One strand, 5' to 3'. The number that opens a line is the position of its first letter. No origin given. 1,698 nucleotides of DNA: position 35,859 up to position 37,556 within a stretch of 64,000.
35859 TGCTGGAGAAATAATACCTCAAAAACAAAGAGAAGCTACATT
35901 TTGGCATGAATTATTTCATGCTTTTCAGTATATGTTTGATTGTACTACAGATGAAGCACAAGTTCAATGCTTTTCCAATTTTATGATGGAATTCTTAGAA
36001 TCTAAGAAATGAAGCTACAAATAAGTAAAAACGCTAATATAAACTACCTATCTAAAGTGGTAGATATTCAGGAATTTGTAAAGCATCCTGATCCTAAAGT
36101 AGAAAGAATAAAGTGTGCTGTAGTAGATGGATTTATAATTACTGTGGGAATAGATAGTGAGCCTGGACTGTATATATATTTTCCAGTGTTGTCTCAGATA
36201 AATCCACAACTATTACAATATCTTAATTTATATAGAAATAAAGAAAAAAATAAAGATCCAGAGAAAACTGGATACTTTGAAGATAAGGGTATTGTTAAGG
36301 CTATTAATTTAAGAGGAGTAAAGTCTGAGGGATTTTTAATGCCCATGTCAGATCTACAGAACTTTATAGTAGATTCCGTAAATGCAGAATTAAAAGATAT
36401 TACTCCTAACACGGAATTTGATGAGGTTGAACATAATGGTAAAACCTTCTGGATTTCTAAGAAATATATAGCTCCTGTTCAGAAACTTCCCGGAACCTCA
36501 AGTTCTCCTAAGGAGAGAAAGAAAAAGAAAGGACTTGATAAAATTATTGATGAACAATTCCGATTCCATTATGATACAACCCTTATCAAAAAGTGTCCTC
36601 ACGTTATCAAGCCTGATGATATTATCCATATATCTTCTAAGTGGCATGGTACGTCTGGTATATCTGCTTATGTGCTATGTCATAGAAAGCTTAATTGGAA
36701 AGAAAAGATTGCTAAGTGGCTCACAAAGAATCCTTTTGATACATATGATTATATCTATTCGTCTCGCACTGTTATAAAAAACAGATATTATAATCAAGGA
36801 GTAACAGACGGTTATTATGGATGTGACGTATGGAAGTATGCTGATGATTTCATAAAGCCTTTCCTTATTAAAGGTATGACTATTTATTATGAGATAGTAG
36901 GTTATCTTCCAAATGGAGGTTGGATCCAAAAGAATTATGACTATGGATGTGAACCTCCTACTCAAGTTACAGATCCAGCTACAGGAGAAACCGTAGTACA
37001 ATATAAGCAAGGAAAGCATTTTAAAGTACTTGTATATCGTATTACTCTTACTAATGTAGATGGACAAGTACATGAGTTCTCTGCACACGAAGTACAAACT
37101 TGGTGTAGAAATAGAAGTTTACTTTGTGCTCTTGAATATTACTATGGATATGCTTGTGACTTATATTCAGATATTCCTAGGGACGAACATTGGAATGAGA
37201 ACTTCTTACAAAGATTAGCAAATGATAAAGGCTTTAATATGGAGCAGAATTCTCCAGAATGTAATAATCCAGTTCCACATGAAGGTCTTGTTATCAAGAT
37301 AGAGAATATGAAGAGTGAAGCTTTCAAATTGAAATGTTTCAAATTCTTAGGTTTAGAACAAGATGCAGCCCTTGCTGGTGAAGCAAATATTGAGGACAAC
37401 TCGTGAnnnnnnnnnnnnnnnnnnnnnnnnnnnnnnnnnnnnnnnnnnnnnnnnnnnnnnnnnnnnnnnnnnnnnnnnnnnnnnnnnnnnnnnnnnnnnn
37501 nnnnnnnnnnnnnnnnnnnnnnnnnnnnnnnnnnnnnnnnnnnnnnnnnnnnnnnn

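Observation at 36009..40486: RNA repair pair (Rnl2-like RNA ligase + polynucleotide kinase-phosphatase) flanking a sigma factor and vWA protein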

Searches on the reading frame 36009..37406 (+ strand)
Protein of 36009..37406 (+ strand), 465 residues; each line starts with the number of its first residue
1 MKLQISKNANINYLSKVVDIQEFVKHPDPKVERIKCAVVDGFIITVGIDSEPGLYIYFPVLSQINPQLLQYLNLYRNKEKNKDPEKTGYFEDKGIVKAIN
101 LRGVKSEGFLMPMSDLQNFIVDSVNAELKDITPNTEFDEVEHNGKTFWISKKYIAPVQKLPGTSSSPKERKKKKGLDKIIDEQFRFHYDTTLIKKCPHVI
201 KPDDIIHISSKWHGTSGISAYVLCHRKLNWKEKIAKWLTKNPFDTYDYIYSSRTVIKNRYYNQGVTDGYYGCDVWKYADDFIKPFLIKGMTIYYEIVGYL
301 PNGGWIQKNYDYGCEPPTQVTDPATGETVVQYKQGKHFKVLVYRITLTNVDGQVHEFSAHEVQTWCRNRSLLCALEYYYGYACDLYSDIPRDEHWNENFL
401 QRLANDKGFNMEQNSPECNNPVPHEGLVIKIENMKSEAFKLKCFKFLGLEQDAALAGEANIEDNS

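Call 3: search_protein_families(library=pfam, proteins=[window:36009-37406:+], max_evalue=0.01)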
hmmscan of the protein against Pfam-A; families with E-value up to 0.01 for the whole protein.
window:36009-37406:+ (465 aa): 0 families

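Call 4: search_protein_families(library=phrogs, proteins=[window:36009-37406:+], max_evalue=0.001)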
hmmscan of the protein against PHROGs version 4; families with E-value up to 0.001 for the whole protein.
window:36009-37406:+ (465 aa): 1 family
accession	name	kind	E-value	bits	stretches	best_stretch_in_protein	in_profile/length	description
phrog_968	-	DNA, RNA and nucleotide metabolism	6.9e-35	121.7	1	8-452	4-394/398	RNA ligase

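Call 5: search_solved_structures(query=window:36009-37406:+, max_evalue=10, show_alignments=3)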
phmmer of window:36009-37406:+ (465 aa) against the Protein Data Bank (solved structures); distinct sequences matched with E-value up to 10: 5.
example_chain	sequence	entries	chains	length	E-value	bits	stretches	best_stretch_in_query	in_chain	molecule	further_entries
4mq3_A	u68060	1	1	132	0.3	12.9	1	33-129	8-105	Integrase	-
8un1_B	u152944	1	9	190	0.36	12.7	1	53-91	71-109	T33-ml23-redesigned-tandem-BMC-T-fold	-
8uf0_B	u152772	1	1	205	0.41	12.5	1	53-91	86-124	T33-ml23-redesigned-tandem-BMC-T-fold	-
4pa1_A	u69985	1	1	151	0.47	12.3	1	33-129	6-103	Integrase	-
2vj2_A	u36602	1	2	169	1.1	11.1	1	366-430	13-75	JAGGED-1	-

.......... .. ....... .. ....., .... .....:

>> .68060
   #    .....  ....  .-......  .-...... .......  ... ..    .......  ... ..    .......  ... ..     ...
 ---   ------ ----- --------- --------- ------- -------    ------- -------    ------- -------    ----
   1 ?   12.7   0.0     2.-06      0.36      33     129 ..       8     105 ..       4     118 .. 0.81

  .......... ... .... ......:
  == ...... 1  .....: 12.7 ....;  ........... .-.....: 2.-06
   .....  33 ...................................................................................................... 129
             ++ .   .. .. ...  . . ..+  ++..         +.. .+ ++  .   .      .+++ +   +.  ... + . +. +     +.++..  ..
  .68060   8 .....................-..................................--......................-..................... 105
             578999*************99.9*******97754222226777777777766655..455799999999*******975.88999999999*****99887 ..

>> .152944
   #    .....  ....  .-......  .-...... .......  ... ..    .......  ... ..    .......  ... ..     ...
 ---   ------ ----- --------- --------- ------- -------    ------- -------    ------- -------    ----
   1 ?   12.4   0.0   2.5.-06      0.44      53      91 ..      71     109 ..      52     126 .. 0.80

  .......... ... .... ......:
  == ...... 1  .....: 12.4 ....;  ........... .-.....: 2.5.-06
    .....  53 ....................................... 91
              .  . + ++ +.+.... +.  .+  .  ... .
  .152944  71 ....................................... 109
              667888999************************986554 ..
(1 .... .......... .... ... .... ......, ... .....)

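Call 7: search_protein_families(library=ncbifam, proteins=[window:36009-37406:+], max_evalue=0.01)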
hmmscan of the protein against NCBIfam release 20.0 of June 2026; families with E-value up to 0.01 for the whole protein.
window:36009-37406:+ (465 aa): 0 families

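Call 9: search_dna_similar(query=window:36009-37406:+, collection=phages, mode=protein, max_rows=30, max_evalue=0.001)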
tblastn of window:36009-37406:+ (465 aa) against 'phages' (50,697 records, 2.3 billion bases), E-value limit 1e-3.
Records with a match: 379; places in all: 380; records where one place covers at least 80% of the query: 365.
Best place of each record, by identity: <60% 379.
By first word of the organism name: Mycobacterium 296; Microbacterium 27; Gordonia 22; Prevotella 15; Bacillus 8; Synechococcus 2; Alishewanella 2; Bacteriophage 1; Nitratidesulfovibrio 1; Desulfovibrio 1; and 4 more.
By host as written in the record: Mycobacterium smegmatis mc2 155 208; Mycobacterium smegmatis mc#155 47; Gordonia terrae 3612 20; Mycobacterium smegmatis mc2155 20; Prevotella sp. 15; Microbacterium foliorum NRRL B-24224 SEA 9; Microbacterium foliorum NRRL B-24224 8; Mycobacterium sp. 7; and 23 more.
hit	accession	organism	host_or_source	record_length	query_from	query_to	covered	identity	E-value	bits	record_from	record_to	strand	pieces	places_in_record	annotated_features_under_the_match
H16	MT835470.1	Bacteriophage sp.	human fecal samples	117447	1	464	100%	53.0%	1e-148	474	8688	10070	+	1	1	record has no annotation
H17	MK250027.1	Prevotella phage Lak-B8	Prevotella sp.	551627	1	463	100%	49.1%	4e-142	455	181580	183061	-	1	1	record has no annotation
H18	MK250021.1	Prevotella phage Lak-B2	Prevotella sp.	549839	1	463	100%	49.1%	6e-142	454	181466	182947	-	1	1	record has no annotation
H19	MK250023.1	Prevotella phage Lak-B4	Prevotella sp.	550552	1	463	100%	49.1%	6e-142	454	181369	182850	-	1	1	record has no annotation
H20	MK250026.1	Prevotella phage Lak-B7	Prevotella sp.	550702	1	463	100%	49.1%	6e-142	454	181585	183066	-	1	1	record has no annotation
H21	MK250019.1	Prevotella phage Lak-A2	Prevotella sp.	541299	1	463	100%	49.1%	7e-142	454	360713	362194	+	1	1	record has no annotation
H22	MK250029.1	Prevotella phage Lak-C1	Prevotella sp.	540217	1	463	100%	48.9%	1e-141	454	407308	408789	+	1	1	record has no annotation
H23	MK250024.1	Prevotella phage Lak-B5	Prevotella sp.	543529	1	463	100%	48.7%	2e-142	456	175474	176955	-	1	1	record has no annotation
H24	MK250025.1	Prevotella phage Lak-B6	Prevotella sp.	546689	1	463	100%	48.7%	2e-142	456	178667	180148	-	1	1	record has no annotation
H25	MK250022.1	Prevotella phage Lak-B3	Prevotella sp.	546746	1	463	100%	48.7%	2e-142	456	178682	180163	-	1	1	record has no annotation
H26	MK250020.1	Prevotella phage Lak-B1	Prevotella sp.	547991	1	463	100%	48.7%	2e-142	456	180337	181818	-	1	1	record has no annotation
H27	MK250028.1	Prevotella phage Lak-B9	Prevotella sp.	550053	1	463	100%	48.7%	2e-142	456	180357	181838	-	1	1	record has no annotation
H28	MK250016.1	Prevotella phage Lak-A1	Prevotella sp.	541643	1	463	100%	48.3%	3e-136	438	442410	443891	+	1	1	record has no annotation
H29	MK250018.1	Prevotella phage Lak-A1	Prevotella sp.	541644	1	463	100%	48.3%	3e-136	438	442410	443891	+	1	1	record has no annotation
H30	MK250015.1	Prevotella phage Lak-A1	Prevotella sp.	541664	1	463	100%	48.3%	3e-136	438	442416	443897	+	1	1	record has no annotation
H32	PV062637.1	Nitratidesulfovibrio phage SRB7757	Nitratidesulfovibrio vulgaris ATCC7757 ...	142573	3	446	95%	37.4%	4e-69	244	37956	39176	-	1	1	record has no annotation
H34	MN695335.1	Synechococcus phage B23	Synechoccus sp.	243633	3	458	98%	36.4%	8e-79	273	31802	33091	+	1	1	hypothetical protein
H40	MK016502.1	Mycobacterium phage Pat3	Mycobacterium smegmatis mc2 155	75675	1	462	99%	27.5%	3e-34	142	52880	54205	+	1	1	88: RNA ligase | 87: hypothetical protein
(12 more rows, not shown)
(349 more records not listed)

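Call 10: find_homologous_proteins(query=window:36009-37406:+, max_evalue=0.00001)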
Query window:36009-37406:+ (465 aa): 2115 proteins with E <= 0.00001 among 5484 candidates; the best 120 are listed.
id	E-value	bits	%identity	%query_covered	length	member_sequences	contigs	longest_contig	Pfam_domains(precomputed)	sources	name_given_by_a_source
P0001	0.0e+0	1041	94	100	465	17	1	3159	-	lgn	-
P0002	0.0e+0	1040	93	100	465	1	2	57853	-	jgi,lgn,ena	-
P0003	0.0e+0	1024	93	100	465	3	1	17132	-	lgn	-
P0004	0.0e+0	1013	92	100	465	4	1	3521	-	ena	-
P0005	0.0e+0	1009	91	100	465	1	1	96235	-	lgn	-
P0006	1.9e-295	998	90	100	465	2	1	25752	-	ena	-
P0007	7.8e-295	996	89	100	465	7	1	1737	-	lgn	-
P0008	2.1e-288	975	88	100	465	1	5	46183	-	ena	-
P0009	3.4e-288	974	88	100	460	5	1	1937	-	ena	-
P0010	3.0e-287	971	88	100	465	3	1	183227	-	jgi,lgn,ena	-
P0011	2.9e-284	961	88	100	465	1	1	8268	-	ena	-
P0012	1.2e-282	956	86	100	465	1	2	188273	-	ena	-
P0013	2.4e-282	955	87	100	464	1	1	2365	-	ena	-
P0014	5.1e-282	954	86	100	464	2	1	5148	-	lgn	-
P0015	2.9e-278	941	86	100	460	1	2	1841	-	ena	-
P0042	4.0e-201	687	64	100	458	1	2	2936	PF09414.16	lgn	-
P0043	4.4e-201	687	65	100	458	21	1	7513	PF09414.16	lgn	-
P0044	7.1e-201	686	64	100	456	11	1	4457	PF09414.16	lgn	-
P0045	1.0e-200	686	64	100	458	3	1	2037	PF09414.16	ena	-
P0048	1.4e-199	682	63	100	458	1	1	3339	PF09414.16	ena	-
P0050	4.9e-198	677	62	100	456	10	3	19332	PF09414.16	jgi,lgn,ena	-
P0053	2.3e-197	675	62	100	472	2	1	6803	PF09414.16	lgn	-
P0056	3.7e-196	671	63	100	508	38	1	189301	PF09414.16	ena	-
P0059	3.2e-195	668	62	100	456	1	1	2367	PF09414.16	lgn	-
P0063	1.4e-194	665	64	100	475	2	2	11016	PF09414.16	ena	-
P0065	2.8e-194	664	64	100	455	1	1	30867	PF09414.16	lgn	-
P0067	8.0e-194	663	65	100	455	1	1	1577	PF09414.16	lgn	-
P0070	1.6e-193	662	64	100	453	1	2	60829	PF09414.16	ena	-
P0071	3.5e-193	661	64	100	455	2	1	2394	PF09414.16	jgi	jgi:hypothetical protein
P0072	4.5e-193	660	63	100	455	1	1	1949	PF09414.16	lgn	-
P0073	5.5e-193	660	63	100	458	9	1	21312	PF09414.16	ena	-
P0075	9.6e-193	659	63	100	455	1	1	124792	PF09414.16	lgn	-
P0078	2.8e-192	658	63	100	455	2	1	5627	PF09414.16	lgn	-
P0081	6.2e-192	657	64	100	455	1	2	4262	PF09414.16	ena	-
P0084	2.8e-191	654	63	100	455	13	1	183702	PF09414.16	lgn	-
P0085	3.2e-191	654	63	100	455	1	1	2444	PF09414.16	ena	-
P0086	6.2e-191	653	64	100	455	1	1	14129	PF09414.16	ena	-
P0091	1.0e-190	653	61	100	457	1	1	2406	PF09414.16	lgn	-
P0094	2.9e-190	651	64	100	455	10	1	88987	PF09414.16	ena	-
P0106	5.2e-190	650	63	100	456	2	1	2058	PF09414.16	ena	-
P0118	7.3e-190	650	62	100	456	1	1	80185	PF09414.16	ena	-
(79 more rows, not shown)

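Call 19: search_protein_representatives(protein=window:36009-37406:+)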
Query: 465 residues. Proteins with E-value up to 0.001 (for the whole library): 1865; up to 1e-10: 1324; up to 1e-30: 489. The best 150 are listed.
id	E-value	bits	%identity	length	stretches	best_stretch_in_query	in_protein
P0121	2.5e-160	550.7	57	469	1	1-463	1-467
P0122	5.0e-114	398.1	49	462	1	1-464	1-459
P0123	1.2e-111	390.2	50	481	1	7-464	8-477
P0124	5.7e-110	384.7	48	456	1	3-463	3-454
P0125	5.2e-108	378.2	62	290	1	1-291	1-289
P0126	6.0e-105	368.1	66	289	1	190-464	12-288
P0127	9.5e-104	364.2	60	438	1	1-305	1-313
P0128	7.0e-102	358.0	43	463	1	1-463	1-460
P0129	4.6e-101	355.3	44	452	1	4-462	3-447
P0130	1.8e-96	340.2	44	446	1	5-453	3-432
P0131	2.0e-95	336.8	45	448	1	6-464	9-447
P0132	2.8e-94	332.9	45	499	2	167-463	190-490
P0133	3.3e-93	329.4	43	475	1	10-464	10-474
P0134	4.6e-89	315.7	46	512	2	267-464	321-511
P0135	1.9e-88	313.7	44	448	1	3-452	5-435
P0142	2.8e-78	280.2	38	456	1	3-464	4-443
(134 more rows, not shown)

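Call 21: search_solved_structures(query=A2, max_evalue=10, show_alignments=4)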
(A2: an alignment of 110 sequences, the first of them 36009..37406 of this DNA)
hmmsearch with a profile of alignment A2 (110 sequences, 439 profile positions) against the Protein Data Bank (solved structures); distinct sequences matched with E-value up to 10: 37.
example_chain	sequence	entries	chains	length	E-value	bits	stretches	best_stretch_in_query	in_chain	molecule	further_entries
6vt5_A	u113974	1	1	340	9.7e-09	37.6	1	13-123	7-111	RNA Ligase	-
5cot_A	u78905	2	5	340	1e-08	37.5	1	13-123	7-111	Naegleria gruberi RNA ligase | RNA ligase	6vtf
6vt9_A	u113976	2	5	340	1e-08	37.5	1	13-123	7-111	RNA ligase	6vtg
6vt4_A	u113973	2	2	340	1.1e-08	37.4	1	13-123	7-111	RNA Ligase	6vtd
6vt1_A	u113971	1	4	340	1.6e-08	36.9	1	13-123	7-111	RNA Ligase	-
6vt0_A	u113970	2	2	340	2.2e-08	36.4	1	13-123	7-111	RNA Ligase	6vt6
5cou_A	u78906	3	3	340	2.2e-08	36.4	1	13-123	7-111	Naegleria gruberi RNA ligase | RNA ligase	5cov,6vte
6vt3_A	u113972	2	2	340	7.2e-08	34.7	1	13-123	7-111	RNA Ligase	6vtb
6vt8_A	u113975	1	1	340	9.5e-08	34.3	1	13-123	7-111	RNA Ligase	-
2hvq_A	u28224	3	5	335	1.2e-06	30.8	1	277-424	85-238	Hypothetical 37.6 kDa protein in Gp24-hoc intergenic region | T4 RNA ligase 2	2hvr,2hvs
1s68_A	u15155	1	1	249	2.7e-06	29.6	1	276-424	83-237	RNA Ligase 2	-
6fdm_A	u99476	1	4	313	0.031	16.2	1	172-277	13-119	Serine/threonine-protein kinase RIO2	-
7vbt_A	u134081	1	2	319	0.032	16.1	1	172-277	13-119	Serine/threonine-protein kinase RIO2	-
6fdn_A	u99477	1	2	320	0.032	16.1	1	172-277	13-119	Serine/threonine-protein kinase RIO2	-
6hk6_A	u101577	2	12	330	0.033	16.1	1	171-277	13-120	Serine/threonine-protein kinase RIO2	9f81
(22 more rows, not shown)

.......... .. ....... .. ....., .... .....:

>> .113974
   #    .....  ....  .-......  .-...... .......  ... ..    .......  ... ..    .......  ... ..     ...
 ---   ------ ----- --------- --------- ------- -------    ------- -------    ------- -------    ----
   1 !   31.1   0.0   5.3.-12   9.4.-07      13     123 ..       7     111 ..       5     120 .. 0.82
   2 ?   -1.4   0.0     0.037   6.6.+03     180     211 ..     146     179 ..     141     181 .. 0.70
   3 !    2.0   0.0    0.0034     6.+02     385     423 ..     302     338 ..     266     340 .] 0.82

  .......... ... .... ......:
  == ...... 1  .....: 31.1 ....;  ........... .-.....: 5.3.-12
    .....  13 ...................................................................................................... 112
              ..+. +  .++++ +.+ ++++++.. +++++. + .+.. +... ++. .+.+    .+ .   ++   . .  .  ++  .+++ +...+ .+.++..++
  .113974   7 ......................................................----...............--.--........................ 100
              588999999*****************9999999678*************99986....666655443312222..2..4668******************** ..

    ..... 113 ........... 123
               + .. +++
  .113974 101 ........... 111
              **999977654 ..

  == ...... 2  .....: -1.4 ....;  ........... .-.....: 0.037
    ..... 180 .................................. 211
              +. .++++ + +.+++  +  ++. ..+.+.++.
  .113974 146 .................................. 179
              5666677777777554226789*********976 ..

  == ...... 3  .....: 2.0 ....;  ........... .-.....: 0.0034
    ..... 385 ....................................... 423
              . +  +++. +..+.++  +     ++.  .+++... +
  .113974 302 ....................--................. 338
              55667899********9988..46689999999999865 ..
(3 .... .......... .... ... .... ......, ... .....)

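Call 30: find_related_loci(query=A1, collection=viral_contigs, flank=10000)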
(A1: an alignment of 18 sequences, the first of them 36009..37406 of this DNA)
Query A1 (465 aa) in viral_contigs; peptide patterns used: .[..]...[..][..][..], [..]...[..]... (x = any residue, [..] = any of these).
299 stretches matched a pattern; 223 encode a relative of the query (tblastn E <= 1e-3); the best 80 are kept; 80 distinct loci.
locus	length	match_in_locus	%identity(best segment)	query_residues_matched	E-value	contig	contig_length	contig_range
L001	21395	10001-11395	90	1-465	0e+0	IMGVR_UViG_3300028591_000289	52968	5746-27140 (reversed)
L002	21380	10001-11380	83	1-465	0e+0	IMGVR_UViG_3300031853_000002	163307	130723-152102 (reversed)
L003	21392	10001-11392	78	1-465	0e+0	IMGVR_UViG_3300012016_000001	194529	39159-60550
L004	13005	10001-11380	88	1-465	0e+0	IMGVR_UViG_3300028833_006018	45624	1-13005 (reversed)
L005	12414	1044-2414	63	1-465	0e+0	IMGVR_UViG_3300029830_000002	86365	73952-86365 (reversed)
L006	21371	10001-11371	62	1-465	0e+0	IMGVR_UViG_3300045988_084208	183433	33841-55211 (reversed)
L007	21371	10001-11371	63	1-465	0e+0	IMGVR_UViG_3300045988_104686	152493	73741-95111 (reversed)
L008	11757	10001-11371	62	1-465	0e+0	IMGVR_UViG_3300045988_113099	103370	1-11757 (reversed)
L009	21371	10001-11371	62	1-465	0e+0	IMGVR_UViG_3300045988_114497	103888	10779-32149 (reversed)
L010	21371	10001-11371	62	1-465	0e+0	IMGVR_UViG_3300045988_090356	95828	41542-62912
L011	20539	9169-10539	62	1-465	0e+0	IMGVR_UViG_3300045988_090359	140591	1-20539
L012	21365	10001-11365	61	1-465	0e+0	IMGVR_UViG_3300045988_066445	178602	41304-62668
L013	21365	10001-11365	61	1-465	0e+0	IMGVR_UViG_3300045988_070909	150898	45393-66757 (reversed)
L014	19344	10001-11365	61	1-465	0e+0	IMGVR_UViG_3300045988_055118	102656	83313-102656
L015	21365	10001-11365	61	1-465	0e+0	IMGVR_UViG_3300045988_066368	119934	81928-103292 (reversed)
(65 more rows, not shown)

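Call 32: predict_structure(alignment_id=A2)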
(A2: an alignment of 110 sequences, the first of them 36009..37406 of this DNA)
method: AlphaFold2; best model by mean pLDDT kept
length: 465 residues; sequences in the alignment: 110
mean_pLDDT: 94.6   pTM: 0.91
mean pLDDT of the five models: 94.6, 94.4, 94.2, 94.1, 94.1
residues with pLDDT >= 90: 415; 70-90: 38; 50-70: 12; < 50: 0
segments of 3 or more residues with pLDDT < 50: none
pLDDT, mean of each block of 10 residues (from residue 1): 95 98 97 97 97 98 98 98 98 97 97 98 94 97 96 90 70 74 95 96 98 97 95 94 94 89 75 94 98 98 96 98 95 98 98 97 98 98 98 94 98 98 98 95 97 93 78
secondary structure, 60 per line:
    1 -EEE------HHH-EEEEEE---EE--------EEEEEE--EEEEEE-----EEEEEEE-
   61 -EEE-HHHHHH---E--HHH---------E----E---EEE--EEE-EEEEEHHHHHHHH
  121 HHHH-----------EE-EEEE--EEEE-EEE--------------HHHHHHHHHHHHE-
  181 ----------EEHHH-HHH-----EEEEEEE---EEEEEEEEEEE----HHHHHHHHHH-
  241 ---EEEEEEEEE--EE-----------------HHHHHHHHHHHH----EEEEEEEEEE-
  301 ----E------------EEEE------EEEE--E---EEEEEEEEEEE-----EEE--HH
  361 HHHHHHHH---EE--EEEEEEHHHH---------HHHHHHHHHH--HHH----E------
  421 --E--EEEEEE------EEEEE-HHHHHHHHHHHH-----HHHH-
elements in order: E2-4 E15-20 E34-39 E42-47 E53-59 E62-64 H66-71 E99-101 E104-106 E108-112 H113-124 E139-142 E145-148 E150-152 H167-178 E205-211 E215-225 H230-239 E244-252 H274-285 E290-299 E318-321 E328-331 E338-348 E354-356 H359-368 E376-381 H382-385 H395-404 E426-431 E438-442 H444-455 H461-464
